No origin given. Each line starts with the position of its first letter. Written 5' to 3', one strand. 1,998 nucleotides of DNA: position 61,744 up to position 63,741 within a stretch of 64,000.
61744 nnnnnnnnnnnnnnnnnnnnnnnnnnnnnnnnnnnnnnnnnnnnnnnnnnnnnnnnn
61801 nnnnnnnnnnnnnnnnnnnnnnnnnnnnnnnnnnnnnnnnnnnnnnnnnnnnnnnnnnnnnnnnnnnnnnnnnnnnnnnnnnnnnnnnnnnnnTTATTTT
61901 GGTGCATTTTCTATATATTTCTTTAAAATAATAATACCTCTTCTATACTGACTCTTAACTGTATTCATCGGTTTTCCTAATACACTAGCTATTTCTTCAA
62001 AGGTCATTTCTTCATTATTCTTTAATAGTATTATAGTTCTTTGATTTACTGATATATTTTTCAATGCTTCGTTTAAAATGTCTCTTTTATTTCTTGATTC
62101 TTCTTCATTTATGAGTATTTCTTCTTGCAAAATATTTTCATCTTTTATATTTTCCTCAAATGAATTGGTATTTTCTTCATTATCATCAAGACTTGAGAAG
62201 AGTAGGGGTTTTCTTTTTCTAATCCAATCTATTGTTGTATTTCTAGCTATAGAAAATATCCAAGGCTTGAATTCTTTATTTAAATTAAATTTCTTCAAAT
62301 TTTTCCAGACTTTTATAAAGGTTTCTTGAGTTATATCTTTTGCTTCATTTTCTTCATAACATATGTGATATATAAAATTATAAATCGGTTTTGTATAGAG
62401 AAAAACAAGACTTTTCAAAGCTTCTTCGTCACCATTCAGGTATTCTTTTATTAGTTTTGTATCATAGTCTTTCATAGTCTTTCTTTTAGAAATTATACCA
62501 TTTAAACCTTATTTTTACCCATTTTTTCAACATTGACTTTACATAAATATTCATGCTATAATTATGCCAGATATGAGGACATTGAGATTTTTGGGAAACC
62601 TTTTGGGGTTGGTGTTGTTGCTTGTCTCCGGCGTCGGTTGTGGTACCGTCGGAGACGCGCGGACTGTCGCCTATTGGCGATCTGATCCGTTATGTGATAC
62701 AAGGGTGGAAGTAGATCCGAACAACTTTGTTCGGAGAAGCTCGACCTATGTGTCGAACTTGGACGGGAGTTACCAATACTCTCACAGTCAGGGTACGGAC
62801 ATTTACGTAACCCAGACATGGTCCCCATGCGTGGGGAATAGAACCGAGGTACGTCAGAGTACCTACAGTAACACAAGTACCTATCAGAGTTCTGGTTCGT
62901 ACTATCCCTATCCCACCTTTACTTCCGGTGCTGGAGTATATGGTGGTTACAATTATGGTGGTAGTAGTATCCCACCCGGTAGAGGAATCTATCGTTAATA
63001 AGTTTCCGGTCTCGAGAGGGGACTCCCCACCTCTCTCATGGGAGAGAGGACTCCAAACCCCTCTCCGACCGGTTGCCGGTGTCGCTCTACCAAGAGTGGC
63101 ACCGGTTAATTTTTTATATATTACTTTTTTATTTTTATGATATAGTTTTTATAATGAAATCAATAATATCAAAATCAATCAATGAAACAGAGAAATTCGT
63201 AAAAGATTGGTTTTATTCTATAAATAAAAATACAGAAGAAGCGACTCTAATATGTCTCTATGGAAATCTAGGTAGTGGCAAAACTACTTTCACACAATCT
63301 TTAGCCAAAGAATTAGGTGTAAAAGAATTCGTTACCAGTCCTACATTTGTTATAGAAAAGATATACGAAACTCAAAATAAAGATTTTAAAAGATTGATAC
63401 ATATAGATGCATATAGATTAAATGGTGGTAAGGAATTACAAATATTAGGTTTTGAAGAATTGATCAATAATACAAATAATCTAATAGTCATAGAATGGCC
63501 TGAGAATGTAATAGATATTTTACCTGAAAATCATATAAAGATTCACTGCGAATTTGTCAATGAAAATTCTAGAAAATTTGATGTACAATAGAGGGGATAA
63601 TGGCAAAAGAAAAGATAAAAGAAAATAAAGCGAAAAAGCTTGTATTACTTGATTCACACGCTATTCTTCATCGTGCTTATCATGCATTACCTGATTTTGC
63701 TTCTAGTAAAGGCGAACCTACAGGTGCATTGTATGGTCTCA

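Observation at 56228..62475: ECF sigma / anti-sigma-like / MFP / ABC ATPase / MacB-like permease operon ending with an overlapping NDH-2 gene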

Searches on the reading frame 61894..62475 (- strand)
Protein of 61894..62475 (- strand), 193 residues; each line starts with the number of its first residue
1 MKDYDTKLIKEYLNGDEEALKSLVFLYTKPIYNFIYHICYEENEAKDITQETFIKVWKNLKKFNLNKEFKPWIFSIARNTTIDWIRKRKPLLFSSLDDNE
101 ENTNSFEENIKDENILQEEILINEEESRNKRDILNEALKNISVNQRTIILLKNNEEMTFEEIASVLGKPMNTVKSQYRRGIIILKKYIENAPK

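Call 3: search_protein_families(library=pfam, proteins=[window:61894-62475:-], max_evalue=0.01)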
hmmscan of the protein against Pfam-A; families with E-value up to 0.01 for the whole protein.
window:61894-62475:- (193 aa): 4 families
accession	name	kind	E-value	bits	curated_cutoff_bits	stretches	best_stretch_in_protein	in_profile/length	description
PF04542.20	Sigma70_r2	-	5.7e-16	58.5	24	1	27-89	5-69/71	Sigma-70 region 2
PF08281.18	Sigma70_r4_2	-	6.6e-10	38.9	25.7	1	132-180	2-50/54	Sigma-70, region 4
PF04545.22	Sigma70_r4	-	3.2e-06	27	24.1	1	137-181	1-45/50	Sigma-70, region 4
PF03556.21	Cullin_binding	-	0.0043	17.9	27.9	1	27-73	18-65/118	Cullin binding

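Call 4: search_protein_families(library=ncbifam, proteins=[window:61894-62475:-], max_evalue=0.01)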
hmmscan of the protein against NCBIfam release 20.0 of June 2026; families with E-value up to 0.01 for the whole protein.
window:61894-62475:- (193 aa): 97 families (the best 25 are shown)
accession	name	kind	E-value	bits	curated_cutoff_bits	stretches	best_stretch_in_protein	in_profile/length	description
NF007223.0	PRK09641.1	equivalog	3.9e-37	127.9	209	1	1-190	1-186/187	RNA polymerase sigma factor SigW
NF009166.1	PRK12513.1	equivalog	5.1e-35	120.9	206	1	3-185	7-183/193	RNA polymerase sigma factor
TIGR02948.1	SigW_bacill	equivalog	8.4e-32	110.7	243.1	1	1-188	1-184/187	RNA polymerase sigma factor SigW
TIGR02937.1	sigma70-ECF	superfamily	3e-30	105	42.9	1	18-187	1-164/165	sigma-70 family RNA polymerase sigma factor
NF008888.0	PRK11922.1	equivalog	7.6e-26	91.2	204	1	3-190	15-198/231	RNA polymerase sigma factor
NF007216.0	PRK09638.1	equivalog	2e-25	89.6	194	1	5-189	5-175/180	RNA polymerase sigma factor SigY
NF009171.0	PRK12518.1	equivalog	9.1e-24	84.3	208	1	3-190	12-186/191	RNA polymerase sigma factor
NF009174.0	PRK12522.1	equivalog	1.6e-23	83.6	217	1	17-190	2-169/175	RNA polymerase sigma factor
TIGR02950.1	SigM_subfam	subfamily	1.6e-23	83.3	147.95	1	22-187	4-157/159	RNA polymerase sigma factor, SigM family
TIGR02985.1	Sig70_bacteroi1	subfamily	3.7e-23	82.5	126.4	1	20-187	3-161/162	RNA polymerase sigma-70 factor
NF007220.0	PRK09639.1-5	equivalog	3.8e-23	82.2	260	1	22-191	7-167/181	RNA polymerase sigma factor SigX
NF007217.0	PRK09639.1-1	equivalog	6.7e-23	81.5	239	1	17-189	2-166/194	RNA polymerase sigma factor SigX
NF004113.0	PRK05602.1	equivalog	2.5e-22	79.5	208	1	2-191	29-204/211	RNA polymerase sigma factor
TIGR02954.1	Sig70_famx3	hypoth_equivalog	5.1e-22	78.4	188.5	1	5-190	3-169/170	RNA polymerase sigma-70 factor, TIGR02954 family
NF009195.0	PRK12543.1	subfamily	7.4e-22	77.7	197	1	5-190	7-180/192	RNA polymerase sigma factor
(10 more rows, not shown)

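Call 62: list_cluster_members(proteins=[P0121, P0001, window:61894-62475:-])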
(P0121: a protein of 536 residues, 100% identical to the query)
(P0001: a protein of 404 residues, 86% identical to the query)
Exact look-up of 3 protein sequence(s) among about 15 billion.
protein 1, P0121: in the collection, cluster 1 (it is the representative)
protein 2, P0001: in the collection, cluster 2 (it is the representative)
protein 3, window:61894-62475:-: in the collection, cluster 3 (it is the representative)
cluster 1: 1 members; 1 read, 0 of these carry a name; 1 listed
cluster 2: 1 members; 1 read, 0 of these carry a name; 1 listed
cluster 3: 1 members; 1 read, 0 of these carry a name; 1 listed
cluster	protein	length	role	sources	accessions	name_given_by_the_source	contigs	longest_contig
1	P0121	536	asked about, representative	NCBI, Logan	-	-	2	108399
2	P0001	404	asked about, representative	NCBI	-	-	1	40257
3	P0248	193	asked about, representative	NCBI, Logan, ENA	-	-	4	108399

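Call 95: search_solved_structures(query=window:61894-62475:-, max_evalue=0.00001)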
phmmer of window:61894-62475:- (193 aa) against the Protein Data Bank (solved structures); distinct sequences matched with E-value up to 0.00001: 20.
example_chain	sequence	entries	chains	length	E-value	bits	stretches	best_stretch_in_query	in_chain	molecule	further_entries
5wuq_A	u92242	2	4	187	9e-27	97.3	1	7-188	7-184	ECF RNA polymerase sigma factor SigW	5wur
6in7_B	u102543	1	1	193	1.6e-15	60.7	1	3-180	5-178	RNA polymerase sigma-H factor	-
8z6g_B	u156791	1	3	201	1.8e-15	60.5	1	3-180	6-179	RNA polymerase sigma factor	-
9m9d_F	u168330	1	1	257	1.5e-13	54.2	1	22-191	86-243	ECF RNA polymerase sigma factor SigE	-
9m9e_F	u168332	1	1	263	1.6e-13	54.1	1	22-191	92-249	ECF RNA polymerase sigma factor SigE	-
9m98_F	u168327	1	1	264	1.7e-13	54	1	22-191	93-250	ECF RNA polymerase sigma factor SigE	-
1or7_A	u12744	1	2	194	8.2e-13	51.8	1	5-179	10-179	RNA polymerase sigma-E factor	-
6jbq_F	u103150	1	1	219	1.2e-12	51.2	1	5-179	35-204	ECF RNA polymerase sigma-E factor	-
5uxx_A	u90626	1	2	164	5.2e-10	42.7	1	26-180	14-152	RNA polymerase sigma factor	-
6dxo_A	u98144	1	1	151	2.4e-09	40.5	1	13-96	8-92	RNA polymerase ECF-subfamily sigma factor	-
5or5_A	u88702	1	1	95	9.1e-09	38.6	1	5-85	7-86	ECF RNA polymerase sigma-E factor,ECF RNA polymerase sigma factor SigW,ECF RNA polymerase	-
7qh5_A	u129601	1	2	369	1.1e-07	35.1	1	14-85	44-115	RNA polymerase sigma factor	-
2q1z_A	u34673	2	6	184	1.5e-07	34.6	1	16-187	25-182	RpoE, ECF SigE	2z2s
6jcy_F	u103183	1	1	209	1.8e-07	34.3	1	38-182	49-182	ECF RNA polymerase sigma factor SigH,ECF RNA polymerase sigma factor SigE,ECF RNA polymera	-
5zx2_F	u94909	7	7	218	3.5e-07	33.5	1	39-182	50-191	ECF RNA polymerase sigma factor SigH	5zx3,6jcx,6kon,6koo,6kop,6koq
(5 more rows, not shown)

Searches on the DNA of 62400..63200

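Call 84: search_rna_families(source=window, start=62400, end=63200, threshold=evalue, max_evalue=10, show_alignments=2)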
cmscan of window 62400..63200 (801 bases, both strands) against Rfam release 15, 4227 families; matches with E-value up to 10: 5.
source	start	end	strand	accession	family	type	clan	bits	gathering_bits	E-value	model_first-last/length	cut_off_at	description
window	63064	63179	-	RF00582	SCARNA14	Gene; snRNA; snoRNA; scaRNA;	-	23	40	0.22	1-136/136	no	Small Cajal body specific RNA 14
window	63018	63116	+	RF02869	ncS025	Gene; sRNA;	-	19.1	46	0.83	1-85/85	no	Burkholderia sRNA 25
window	63014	63066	+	RF03307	mir-1825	Gene; miRNA;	-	17.6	70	1.3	1-52/52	no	mir-1825 microRNA precursor family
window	62990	63111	+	RF02342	ar7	Gene; sRNA;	-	16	60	1.1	1-145/145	no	Alphaproteobacterial sRNA ar7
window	63075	63158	-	RF00064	HgcG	Gene; snRNA; snoRNA; HACA-box;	-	8.3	77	9.4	1-276/276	no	HgcG RNA (Pab40)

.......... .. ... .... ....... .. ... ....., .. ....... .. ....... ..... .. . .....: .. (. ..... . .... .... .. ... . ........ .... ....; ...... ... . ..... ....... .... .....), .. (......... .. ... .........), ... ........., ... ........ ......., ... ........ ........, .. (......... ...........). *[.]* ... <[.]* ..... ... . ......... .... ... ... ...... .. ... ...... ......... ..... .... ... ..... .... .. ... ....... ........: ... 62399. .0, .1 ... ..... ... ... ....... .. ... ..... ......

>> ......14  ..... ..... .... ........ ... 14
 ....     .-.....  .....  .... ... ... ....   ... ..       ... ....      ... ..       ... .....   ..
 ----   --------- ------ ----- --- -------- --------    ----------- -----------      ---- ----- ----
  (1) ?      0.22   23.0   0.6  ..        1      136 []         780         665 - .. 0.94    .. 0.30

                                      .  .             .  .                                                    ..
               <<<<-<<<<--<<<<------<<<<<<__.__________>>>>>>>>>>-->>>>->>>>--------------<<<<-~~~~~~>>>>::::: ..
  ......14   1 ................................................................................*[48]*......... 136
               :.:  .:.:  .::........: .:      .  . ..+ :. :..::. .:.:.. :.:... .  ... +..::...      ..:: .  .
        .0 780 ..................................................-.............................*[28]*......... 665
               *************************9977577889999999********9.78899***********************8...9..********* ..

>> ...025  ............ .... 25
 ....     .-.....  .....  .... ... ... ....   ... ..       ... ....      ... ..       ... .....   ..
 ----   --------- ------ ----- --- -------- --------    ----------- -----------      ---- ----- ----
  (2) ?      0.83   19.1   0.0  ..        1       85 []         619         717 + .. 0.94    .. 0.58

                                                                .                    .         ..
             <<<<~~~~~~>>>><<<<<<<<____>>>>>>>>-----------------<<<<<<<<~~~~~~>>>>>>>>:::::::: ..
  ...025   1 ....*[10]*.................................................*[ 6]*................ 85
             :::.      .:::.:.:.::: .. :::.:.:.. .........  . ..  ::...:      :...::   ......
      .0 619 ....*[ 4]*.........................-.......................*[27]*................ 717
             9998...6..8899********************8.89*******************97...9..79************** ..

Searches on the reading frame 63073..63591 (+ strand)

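Call 56: search_protein_families(library=pfam, proteins=[window:63073-63591:+], max_evalue=0.01)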
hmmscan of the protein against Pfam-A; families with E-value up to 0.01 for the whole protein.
window:63073-63591:+ (172 aa): 13 families
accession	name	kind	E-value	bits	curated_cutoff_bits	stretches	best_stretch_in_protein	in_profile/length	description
PF02367.23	TsaE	-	4.8e-34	117.5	26.6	1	38-168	6-127/128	Threonylcarbamoyl adenosine biosynthesis protein TsaE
PF00004.35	AAA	-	4.4e-05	24.4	21.2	1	60-109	1-50/131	ATPase family associated with various cellular activities (AAA)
PF01712.25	dNK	-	0.00024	21.4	27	1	60-87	1-28/203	Deoxynucleoside kinase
PF00910.28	RNA_helicase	-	0.0008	20.3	21.5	0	60-83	1-24/105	RNA helicase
PF03215.21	Rad17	-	0.00099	19.5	23.8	1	43-138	31-121/186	Rad17 P-loop domain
PF13238.12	AAA_18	-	0.001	20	29.4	1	60-120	1-55/128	AAA domain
PF07693.20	KAP_NTPase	-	0.0014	18.3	20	1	43-96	5-48/293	KAP family P-loop domain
PF13671.12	AAA_33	-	0.0019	18.9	27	1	59-104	1-44/143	AAA domain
PF13401.12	AAA_22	-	0.0025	18.6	27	1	56-105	4-47/130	AAA domain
PF20720.3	nSTAND3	-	0.0028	17.8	27.2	1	50-112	10-72/155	Novel STAND NTPase 3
PF24883.2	NPHP3_N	-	0.003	18.2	24.8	1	46-85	11-50/164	Nephrocystin 3, N-terminal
PF13479.12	AAA_24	-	0.0087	16.4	27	0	60-79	5-24/195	AAA domain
PF05496.18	RuvB_N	-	0.0092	16.2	27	0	53-95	29-70/159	Holliday junction DNA helicase RuvB P-loop domain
